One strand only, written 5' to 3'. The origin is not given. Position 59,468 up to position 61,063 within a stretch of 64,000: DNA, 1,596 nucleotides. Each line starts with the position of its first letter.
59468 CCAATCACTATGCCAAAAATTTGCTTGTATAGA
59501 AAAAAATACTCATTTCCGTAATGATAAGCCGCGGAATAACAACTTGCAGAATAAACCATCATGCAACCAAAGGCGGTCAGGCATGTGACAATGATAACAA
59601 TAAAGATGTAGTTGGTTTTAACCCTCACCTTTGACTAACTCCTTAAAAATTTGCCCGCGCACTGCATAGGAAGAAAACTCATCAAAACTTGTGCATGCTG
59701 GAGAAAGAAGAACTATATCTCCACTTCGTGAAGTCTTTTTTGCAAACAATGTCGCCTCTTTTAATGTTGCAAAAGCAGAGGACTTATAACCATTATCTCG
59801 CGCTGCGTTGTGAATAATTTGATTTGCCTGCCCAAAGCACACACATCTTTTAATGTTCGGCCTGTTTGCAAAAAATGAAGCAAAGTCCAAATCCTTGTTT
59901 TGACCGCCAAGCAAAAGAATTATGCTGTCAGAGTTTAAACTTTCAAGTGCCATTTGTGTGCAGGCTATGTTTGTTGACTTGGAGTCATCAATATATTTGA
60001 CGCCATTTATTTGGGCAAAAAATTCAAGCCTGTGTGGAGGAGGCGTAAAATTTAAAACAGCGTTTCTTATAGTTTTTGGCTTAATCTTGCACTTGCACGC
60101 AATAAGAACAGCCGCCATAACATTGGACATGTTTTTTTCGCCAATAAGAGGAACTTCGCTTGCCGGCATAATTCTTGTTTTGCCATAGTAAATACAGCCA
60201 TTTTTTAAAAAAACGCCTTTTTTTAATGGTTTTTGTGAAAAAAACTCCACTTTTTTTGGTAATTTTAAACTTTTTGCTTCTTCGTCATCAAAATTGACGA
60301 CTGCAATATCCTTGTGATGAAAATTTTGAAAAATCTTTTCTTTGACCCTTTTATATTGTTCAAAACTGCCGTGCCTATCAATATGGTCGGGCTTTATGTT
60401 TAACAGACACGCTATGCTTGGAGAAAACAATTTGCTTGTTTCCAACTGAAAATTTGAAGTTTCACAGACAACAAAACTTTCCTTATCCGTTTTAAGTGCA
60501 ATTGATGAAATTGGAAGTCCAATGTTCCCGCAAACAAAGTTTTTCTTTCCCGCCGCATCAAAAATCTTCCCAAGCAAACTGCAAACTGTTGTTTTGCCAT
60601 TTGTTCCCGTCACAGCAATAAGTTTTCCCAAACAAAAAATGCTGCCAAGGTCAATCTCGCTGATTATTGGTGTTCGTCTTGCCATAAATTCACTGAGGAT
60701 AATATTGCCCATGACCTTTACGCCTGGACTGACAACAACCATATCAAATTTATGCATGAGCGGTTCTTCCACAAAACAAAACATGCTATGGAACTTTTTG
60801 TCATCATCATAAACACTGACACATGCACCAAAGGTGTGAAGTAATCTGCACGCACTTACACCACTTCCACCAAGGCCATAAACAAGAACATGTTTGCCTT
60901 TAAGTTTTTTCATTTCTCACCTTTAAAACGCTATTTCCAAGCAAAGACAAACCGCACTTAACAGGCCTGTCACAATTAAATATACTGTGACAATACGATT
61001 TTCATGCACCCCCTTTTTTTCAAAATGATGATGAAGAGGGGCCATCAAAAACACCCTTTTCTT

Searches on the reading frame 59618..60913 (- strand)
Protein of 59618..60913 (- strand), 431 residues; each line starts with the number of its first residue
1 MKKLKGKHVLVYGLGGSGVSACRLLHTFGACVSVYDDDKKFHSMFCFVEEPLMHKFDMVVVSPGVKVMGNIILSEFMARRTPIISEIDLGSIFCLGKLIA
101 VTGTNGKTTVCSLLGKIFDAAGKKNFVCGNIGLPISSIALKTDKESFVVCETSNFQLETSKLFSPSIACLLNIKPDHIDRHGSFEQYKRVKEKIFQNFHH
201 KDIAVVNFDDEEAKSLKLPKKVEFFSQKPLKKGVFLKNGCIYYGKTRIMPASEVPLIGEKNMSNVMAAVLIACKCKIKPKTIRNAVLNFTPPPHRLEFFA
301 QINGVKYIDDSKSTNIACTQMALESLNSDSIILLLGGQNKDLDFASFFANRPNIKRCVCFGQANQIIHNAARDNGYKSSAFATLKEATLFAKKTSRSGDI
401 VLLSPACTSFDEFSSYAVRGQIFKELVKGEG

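Call 59: search_protein_families(library=ncbifam, proteins=[window:59618-60913:-], max_evalue=0.00001)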
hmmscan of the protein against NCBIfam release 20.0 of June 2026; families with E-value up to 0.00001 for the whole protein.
window:59618-60913:- (431 aa): 21 families
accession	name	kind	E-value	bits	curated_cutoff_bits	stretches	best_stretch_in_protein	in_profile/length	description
TIGR01087.1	murD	equivalog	8e-109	364.6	211.95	1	8-428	1-440/441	UDP-N-acetylmuramoyl-L-alanine--D-glutamate ligase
TIGR01082.1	murC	equivalog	1.2e-29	103.7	335.1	1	13-310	6-322/449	UDP-N-acetylmuramate--L-alanine ligase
TIGR01143.1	murF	subfamily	1.7e-28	99.7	288.6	1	96-402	74-402/418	UDP-N-acetylmuramoyl-tripeptide--D-alanyl-D-alanine ligase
NF001126.0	PRK00139.1-4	equivalog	1.9e-26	92.7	373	2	146-311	173-348/486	UDP-N-acetylmuramoyl-L-alanyl-D-glutamate--2,6-diaminopimelate ligase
NF008896.0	PRK11929.1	equivalog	1.9e-24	85.6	1023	1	97-328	605-857/965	bifunctional UDP-N-acetylmuramoyl-L-alanyl-D-glutamate--2,6-diaminopimelate ligase MurE/UDP-N-acetylmuramoyl-tripeptide--D-alanyl-D-alanine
TIGR01085.1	murE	subfamily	2.8e-24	85.9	257.3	2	142-303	153-330/472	UDP-N-acetylmuramyl-tripeptide synthetase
NF053647.1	pMurD2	equivalog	8.4e-23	80.9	550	1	51-332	59-314/405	pseudomurein biosynthesis peptide ligase pMurD2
NF001124.0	PRK00139.1-2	equivalog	4.2e-21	75.3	476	2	148-314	180-361/500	UDP-N-acetylmuramoyl-L-alanyl-D-glutamate--2,6-diaminopimelate ligase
NF010628.0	PRK14022.1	equivalog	2.3e-18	66.2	536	1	166-337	202-375/483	UDP-N-acetylmuramoyl-L-alanyl-D-glutamate--L-lysine ligase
NF053645.1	pMurC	equivalog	6.3e-18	64.7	560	1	40-216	46-230/492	pseudomurein biosynthesis peptide ligase pMurC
NF053648.1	pMurE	equivalog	2.3e-17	62.9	600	1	163-298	188-323/464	pseudomurein biosynthesis peptide ligase pMurE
NF053646.1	pMurD1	equivalog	2.5e-16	59.4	610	1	49-335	60-357/465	pseudomurein biosynthesis peptide ligase pMurD1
NF001123.0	PRK00139.1-1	equivalog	3.9e-16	58.8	586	1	97-317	108-362/493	UDP-N-acetylmuramoyl-L-alanyl-D-glutamate--2,6-diaminopimelate ligase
NF008041.0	PRK10773.1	equivalog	1.1e-14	54.1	551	1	97-326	101-348/453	UDP-N-acetylmuramoyl-tripeptide--D-alanyl-D-alanine ligase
TIGR02068.2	cya_phycin_syn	equivalog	2.2e-12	45.8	850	1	167-297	567-724/862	cyanophycin synthetase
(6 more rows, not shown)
